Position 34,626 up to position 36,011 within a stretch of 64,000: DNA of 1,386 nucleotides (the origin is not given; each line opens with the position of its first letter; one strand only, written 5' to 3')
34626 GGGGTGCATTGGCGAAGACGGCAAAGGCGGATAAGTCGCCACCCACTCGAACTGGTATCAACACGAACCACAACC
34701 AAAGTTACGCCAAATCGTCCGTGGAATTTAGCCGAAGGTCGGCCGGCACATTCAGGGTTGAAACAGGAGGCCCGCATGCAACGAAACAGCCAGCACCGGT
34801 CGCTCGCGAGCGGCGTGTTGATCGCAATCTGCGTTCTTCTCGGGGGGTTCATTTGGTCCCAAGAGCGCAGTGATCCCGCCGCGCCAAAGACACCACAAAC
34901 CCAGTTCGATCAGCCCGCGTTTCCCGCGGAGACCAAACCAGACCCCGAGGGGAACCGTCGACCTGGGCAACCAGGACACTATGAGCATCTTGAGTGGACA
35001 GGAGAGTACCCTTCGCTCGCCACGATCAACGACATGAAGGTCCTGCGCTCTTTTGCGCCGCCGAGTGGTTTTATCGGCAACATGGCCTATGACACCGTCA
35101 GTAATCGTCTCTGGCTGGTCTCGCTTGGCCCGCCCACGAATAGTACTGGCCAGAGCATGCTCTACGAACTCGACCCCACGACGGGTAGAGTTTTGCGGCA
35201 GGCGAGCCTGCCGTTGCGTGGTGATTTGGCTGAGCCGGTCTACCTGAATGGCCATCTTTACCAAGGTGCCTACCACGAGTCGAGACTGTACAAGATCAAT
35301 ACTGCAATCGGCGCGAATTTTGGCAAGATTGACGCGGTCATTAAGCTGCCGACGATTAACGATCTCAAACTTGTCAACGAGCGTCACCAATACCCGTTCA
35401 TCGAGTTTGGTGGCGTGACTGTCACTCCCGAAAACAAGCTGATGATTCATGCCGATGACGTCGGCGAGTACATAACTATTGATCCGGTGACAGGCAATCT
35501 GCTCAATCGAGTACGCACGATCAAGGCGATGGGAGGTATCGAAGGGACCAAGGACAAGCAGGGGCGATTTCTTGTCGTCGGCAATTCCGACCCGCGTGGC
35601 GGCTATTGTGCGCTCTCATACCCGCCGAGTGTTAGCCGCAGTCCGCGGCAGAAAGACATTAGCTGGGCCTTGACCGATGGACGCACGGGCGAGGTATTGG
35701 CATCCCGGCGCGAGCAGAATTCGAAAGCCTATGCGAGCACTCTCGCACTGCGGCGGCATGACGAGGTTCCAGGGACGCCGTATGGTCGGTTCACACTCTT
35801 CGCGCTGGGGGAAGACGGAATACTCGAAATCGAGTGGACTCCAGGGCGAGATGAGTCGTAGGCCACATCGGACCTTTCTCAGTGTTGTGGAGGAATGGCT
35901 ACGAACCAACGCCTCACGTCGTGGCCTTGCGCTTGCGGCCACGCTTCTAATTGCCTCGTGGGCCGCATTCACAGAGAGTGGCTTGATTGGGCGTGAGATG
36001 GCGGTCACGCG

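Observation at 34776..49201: Large co-directional cluster of extracytoplasmic haem peroxidase-type proteins and beta-propellers: candidate undescribed periplasmic oxidative system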

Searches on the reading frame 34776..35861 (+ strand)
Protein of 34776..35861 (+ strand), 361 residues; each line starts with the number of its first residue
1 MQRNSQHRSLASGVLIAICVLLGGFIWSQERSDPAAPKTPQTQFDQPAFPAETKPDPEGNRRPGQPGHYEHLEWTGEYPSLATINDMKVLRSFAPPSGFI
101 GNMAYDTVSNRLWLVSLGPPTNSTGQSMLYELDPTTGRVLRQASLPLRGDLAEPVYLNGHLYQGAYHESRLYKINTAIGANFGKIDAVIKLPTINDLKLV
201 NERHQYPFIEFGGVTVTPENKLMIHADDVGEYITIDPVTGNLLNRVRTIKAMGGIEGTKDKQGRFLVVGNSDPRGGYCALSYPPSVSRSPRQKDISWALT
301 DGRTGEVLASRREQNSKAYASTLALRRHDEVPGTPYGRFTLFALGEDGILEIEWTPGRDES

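Call 3: search_protein_families(library=pfam, proteins=[window:34776-35861:+], max_evalue=0.01)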
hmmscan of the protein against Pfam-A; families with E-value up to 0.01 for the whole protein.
window:34776-35861:+ (361 aa): 0 families

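Call 4: search_protein_families(library=ncbifam, proteins=[window:34776-35861:+], max_evalue=0.01)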
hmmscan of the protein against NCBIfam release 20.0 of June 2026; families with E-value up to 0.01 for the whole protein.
window:34776-35861:+ (361 aa): 0 families
